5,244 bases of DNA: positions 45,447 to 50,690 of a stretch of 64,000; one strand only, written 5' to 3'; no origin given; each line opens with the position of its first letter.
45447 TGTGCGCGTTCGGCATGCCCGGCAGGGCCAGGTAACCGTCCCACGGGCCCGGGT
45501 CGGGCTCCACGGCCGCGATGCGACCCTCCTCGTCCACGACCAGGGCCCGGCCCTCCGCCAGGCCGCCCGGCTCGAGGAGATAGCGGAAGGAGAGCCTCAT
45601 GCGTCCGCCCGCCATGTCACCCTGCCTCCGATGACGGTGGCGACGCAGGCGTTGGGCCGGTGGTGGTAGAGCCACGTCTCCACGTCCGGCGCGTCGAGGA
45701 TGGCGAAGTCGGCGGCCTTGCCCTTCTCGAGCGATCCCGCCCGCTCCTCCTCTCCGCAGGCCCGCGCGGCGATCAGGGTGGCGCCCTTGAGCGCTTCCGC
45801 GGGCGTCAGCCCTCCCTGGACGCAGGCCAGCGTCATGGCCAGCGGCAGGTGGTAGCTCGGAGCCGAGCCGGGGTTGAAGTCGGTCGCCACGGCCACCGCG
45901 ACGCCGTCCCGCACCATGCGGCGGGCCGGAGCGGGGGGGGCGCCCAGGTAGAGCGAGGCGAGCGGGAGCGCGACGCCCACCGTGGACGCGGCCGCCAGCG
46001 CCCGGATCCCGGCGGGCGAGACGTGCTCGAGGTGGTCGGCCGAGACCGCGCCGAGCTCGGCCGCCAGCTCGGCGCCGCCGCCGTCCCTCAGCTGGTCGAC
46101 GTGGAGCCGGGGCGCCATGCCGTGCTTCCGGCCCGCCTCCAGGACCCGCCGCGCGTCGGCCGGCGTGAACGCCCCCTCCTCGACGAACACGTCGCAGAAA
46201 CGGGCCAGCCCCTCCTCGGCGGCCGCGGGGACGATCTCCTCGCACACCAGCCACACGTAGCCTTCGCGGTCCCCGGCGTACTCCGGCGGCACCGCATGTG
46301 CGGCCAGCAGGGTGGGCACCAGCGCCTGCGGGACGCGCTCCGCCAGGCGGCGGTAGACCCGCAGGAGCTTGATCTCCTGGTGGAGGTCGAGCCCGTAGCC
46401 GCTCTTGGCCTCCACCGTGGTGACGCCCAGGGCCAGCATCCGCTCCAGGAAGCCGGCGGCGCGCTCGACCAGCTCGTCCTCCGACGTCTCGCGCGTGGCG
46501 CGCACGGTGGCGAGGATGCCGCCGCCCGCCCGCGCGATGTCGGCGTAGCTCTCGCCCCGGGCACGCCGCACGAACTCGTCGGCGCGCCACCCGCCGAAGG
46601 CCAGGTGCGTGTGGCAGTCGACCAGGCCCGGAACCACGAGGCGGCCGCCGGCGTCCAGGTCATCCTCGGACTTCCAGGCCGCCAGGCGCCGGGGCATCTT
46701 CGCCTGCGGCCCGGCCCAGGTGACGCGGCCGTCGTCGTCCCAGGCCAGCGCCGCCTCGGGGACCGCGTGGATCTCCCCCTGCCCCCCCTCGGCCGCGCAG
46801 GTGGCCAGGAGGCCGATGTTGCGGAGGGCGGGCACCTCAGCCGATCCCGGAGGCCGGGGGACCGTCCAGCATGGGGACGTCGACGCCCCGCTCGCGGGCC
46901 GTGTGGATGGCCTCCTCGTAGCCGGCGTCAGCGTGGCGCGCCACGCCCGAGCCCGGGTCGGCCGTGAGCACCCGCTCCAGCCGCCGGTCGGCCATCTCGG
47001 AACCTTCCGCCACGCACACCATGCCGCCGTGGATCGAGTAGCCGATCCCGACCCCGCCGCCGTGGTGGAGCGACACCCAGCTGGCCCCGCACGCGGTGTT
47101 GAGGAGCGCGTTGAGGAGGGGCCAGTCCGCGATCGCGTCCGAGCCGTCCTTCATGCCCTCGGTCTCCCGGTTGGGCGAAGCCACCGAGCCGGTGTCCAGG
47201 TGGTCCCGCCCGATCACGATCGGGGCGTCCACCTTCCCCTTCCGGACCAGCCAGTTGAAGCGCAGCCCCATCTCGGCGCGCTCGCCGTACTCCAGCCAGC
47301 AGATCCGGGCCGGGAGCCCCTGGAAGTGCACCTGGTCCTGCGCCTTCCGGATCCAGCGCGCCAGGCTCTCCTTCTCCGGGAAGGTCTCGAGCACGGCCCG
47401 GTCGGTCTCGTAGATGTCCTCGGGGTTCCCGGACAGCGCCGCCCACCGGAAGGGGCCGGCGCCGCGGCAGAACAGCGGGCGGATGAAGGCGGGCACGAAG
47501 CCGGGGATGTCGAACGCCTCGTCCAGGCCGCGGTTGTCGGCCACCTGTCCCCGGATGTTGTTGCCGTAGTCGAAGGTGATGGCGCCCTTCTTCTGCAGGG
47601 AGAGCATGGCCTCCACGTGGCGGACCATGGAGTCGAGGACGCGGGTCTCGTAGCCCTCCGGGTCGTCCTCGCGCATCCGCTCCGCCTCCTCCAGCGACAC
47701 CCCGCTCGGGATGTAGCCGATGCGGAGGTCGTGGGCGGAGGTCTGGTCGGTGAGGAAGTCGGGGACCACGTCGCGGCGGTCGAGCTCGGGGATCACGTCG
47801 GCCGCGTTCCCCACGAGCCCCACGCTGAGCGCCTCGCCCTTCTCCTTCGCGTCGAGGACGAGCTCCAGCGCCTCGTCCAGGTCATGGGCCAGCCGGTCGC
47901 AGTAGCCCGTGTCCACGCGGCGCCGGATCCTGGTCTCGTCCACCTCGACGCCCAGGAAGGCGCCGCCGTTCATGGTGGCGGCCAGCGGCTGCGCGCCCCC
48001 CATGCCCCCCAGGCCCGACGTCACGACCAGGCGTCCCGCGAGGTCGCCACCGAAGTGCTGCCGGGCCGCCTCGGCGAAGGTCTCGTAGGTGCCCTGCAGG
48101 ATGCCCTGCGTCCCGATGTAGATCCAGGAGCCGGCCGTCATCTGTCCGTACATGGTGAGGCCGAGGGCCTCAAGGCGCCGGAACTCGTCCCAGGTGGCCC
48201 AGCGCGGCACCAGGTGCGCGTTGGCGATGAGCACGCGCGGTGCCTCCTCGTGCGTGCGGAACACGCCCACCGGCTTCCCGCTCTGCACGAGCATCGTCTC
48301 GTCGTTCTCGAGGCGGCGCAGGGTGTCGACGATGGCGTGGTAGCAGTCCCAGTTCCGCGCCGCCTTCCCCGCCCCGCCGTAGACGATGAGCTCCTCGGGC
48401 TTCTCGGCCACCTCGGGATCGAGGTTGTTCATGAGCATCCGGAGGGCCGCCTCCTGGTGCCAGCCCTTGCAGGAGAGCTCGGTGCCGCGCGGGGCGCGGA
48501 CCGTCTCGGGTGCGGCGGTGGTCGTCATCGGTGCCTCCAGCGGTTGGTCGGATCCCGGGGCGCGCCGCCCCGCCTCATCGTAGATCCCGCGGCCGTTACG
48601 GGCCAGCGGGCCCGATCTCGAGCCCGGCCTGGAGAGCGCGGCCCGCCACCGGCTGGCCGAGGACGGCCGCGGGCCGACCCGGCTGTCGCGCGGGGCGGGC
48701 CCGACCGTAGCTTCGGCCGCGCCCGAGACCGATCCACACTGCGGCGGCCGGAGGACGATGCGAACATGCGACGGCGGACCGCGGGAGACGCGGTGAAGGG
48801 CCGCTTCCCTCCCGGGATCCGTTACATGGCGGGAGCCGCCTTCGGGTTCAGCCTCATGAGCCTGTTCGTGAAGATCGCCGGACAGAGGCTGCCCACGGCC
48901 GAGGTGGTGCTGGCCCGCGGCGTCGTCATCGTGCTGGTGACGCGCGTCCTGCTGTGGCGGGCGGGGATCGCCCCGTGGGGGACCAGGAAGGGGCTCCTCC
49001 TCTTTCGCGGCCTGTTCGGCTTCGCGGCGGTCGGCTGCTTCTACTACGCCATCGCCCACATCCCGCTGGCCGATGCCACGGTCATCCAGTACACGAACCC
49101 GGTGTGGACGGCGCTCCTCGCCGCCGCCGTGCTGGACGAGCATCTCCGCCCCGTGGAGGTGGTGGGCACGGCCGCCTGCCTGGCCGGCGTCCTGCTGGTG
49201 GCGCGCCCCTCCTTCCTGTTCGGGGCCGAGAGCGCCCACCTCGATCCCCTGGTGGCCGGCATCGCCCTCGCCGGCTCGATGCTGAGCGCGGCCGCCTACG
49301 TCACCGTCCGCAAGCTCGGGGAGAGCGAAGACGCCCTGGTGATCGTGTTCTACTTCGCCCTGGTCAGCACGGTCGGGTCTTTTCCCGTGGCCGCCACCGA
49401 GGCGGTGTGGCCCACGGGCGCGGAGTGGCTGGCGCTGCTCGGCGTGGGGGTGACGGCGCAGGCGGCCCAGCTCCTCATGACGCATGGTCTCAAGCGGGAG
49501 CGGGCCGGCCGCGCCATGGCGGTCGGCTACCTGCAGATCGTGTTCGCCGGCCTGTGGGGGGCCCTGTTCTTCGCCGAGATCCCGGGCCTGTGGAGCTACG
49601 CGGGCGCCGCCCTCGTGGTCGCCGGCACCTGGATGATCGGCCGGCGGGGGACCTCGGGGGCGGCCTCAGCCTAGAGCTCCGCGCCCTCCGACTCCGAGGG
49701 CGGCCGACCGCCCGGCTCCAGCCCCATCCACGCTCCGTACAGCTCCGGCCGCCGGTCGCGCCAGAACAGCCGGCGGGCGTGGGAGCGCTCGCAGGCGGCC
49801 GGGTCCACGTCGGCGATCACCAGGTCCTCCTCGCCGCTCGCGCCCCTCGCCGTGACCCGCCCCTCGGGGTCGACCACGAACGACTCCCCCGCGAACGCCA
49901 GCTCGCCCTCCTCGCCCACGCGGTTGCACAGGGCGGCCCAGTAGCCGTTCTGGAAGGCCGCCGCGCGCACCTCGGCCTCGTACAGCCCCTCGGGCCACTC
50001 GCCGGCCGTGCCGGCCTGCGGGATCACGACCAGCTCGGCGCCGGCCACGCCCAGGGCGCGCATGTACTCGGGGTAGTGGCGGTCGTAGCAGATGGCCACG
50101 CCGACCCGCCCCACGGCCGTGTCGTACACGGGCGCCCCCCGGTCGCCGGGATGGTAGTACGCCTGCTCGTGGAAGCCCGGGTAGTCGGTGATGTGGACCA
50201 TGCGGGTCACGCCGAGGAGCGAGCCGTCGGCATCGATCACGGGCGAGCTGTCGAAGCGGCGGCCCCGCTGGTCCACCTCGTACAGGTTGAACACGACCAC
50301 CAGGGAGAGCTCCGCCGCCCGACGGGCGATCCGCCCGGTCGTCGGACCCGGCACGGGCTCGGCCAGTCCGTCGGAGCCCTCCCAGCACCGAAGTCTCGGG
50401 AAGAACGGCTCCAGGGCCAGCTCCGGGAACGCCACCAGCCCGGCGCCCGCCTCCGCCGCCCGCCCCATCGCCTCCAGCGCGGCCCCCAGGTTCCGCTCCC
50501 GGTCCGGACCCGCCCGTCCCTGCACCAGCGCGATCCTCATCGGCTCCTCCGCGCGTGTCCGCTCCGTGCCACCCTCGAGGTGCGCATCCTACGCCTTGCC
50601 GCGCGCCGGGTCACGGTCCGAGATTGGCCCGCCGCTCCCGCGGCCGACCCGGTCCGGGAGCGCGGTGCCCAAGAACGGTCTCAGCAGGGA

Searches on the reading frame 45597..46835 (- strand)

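Call 74: search_protein_families(library=pfam, proteins=[window:45597-46835:-], max_evalue=0.00001)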
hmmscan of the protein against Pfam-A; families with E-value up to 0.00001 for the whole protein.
window:45597-46835:- (412 aa): 2 families
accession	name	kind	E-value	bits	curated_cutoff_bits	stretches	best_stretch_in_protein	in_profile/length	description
PF07969.17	Amidohydro_3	-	2.1e-22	80.7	29.7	1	109-407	148-471/472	Amidohydrolase family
PF01979.26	Amidohydro_1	-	2.8e-22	79.9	25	1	66-406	1-344/345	Amidohydrolase family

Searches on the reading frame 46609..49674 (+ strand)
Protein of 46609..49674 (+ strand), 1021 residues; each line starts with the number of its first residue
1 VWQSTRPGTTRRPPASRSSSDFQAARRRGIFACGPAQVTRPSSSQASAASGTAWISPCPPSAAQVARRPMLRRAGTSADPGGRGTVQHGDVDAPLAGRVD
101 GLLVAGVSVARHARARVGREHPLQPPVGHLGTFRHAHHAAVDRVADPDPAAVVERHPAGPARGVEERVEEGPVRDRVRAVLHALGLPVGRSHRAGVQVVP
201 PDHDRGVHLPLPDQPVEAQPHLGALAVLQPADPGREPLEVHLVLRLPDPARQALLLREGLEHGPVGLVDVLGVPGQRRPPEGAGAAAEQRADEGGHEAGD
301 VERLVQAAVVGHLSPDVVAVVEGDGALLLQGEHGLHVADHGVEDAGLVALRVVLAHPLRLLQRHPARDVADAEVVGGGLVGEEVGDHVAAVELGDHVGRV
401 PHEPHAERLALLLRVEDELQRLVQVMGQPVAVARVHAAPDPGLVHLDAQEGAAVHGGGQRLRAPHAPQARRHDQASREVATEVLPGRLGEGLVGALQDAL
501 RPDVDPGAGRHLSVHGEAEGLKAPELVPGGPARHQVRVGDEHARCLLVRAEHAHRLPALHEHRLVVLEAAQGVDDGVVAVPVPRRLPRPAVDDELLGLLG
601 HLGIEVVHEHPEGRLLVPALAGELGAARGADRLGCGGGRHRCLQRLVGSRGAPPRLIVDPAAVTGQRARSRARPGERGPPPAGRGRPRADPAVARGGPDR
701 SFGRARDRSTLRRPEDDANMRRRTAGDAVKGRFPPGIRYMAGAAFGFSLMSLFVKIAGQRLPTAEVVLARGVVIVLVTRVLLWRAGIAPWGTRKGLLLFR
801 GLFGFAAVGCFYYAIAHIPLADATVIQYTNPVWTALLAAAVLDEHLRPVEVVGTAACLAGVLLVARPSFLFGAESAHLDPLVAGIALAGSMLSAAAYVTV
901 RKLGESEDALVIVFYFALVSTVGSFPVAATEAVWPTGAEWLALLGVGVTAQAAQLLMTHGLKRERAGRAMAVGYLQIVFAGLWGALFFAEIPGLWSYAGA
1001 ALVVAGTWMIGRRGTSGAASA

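Call 74: search_protein_families(library=pfam, proteins=[window:46609-49674:+], max_evalue=0.00001)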
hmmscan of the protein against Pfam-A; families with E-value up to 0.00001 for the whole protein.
window:46609-49674:+ (1021 aa): 1 family
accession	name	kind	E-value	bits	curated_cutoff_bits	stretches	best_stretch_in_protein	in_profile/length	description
PF00892.27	EamA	-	3.3e-33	115.3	28.2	2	736-865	3-134/135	EamA-like transporter family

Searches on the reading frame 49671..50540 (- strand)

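Call 74: search_protein_families(library=pfam, proteins=[window:49671-50540:-], max_evalue=0.00001)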
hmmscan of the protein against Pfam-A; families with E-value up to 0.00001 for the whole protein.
window:49671-50540:- (289 aa): 1 family
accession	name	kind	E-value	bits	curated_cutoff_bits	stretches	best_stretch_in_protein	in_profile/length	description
PF00795.27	CN_hydrolase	-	2.1e-48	165.3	23.2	1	2-252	1-253/256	Carbon-nitrogen hydrolase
